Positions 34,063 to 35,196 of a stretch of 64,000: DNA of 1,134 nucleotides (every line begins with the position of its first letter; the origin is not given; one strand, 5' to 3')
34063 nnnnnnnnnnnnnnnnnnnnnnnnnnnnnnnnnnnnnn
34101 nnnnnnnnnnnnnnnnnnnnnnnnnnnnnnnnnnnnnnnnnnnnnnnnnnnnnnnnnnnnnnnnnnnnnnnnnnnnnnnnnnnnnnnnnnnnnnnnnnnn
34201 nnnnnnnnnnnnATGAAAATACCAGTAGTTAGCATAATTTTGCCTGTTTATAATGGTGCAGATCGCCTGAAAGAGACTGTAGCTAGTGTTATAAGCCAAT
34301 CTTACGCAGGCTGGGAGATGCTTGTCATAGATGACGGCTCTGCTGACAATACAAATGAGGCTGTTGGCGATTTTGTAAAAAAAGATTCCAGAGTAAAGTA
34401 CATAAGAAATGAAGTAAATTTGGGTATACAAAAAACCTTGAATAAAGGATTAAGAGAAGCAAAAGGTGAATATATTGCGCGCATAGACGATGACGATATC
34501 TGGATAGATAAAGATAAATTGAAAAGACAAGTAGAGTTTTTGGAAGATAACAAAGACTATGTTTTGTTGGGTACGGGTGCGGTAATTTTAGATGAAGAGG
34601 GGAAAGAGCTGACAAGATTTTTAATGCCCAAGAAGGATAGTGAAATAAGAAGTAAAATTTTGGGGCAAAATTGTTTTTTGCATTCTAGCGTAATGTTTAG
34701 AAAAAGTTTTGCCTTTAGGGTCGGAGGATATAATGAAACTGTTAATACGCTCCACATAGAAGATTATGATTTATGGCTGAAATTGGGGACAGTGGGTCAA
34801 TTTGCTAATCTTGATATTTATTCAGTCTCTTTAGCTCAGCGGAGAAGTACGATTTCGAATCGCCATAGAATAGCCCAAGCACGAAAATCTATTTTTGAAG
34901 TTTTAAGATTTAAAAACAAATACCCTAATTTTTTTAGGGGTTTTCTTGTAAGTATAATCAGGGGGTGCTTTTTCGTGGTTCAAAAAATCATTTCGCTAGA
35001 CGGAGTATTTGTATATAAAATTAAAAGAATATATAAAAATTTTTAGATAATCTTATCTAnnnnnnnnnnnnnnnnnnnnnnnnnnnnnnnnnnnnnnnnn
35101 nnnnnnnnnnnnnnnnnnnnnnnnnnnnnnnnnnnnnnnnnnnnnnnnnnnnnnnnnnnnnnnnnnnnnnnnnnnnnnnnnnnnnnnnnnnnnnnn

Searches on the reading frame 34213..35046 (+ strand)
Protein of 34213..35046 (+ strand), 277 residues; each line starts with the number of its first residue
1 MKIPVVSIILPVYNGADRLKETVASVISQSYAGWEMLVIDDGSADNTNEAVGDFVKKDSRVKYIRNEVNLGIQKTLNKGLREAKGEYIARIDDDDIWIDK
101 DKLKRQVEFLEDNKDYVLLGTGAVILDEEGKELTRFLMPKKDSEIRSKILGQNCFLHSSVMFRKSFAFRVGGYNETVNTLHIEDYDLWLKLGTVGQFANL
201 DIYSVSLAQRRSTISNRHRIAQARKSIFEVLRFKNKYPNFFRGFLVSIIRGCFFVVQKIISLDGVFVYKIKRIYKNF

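Call 9: search_protein_families(library=pfam, proteins=[window:34213-35046:+], max_evalue=0.001)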
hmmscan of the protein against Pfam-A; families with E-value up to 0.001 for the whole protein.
window:34213-35046:+ (277 aa): 3 families
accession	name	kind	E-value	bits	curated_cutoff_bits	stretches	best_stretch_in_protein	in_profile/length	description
PF00535.33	Glycos_transf_2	-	4e-37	128.2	23.3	1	7-164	1-161/168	Glycosyl transferase family 2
PF10111.15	Glyco_tranf_2_2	-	6.6e-16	59.1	27.3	1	7-212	1-218/276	Glycosyltransferase like family 2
PF13641.12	Glyco_tranf_2_3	-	1.8e-09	38.4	27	1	5-136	2-134/230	Glycosyltransferase like family 2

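Call 92: search_protein_families(library=ncbifam, proteins=[window:34213-35046:+], max_evalue=0.00001)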
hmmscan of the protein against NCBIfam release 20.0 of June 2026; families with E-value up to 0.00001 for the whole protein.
window:34213-35046:+ (277 aa): 21 families
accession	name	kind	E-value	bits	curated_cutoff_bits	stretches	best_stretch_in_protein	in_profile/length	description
NF053739.1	GlytfEpsEBac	equivalog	3.6e-46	157.3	450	1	4-195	1-189/265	glycosyltransferase EpsE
NF047683.1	TeichurnBiosyTuaG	equivalog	1.4e-31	110.1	400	1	4-138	6-138/252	teichuronic acid biosynthesis protein TuaG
TIGR03937.1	PgaC_IcaA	equivalog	9.3e-22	77.5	422.3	1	2-116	43-156/407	poly-beta-1,6-N-acetyl-D-glucosamine synthase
NF007482.0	PRK10073.1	equivalog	1.2e-19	70.6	423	1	4-130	6-130/334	glycosyltransferase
NF041875.1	EPS_EpsD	equivalog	1.7e-19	70.4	370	1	6-195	1-193/325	exopolysaccharide biosynthesis glycosyltransferase EpsD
NF050050.1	ProtGlycPglI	equivalog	4.7e-19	68.9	500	1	4-130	2-125/306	GalNAc(5)-diNAcBac-PP-undecaprenol beta-1,3-glucosyltransferase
TIGR04017.1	WcaA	equivalog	1.7e-18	67.2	495.75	1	3-104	4-104/279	colanic acid biosynthesis glycosyltransferase WcaA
NF007453.0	PRK10018.1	equivalog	4.8e-18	65.8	382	1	3-100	5-102/280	colanic acid biosynthesis glycosyltransferase WcaA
TIGR03111.1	glyc2_xrt_Gpos1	hypoth_equivalog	1.2e-16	60.5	363.95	1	2-134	47-179/439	TIGR03111 family XrtG-associated glycosyltransferase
NF041394.1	GtaseAglG_Halo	equivalog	2.2e-13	50.2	440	1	6-117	3-113/304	glucosyl-dolichyl phosphate glucuronosyltransferase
NF038302.1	EPS_HpsE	equivalog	2.7e-13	49.5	300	1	7-113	4-114/307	hormogonium polysaccharide biosynthesis glycosyltransferase HpsE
TIGR03965.1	mycofact_glyco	equivalog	5.2e-13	48.7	280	1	4-195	74-267/467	mycofactocin biosynthesis glycosyltransferase MftF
TIGR04242.1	nodulat_NodC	equivalog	2.2e-12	46.7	550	1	3-113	47-159/395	chitooligosaccharide synthase NodC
TIGR04440.1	glyco_TIGR04440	domain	4.2e-12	46.2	70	1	6-135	2-131/215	TIGR00180 family glycosyltransferase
TIGR04283.1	glyco_like_mftF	equivalog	5.3e-12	45.8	182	1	6-201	1-179/221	TIGR04283 family arsenosugar biosynthesis glycosyltransferase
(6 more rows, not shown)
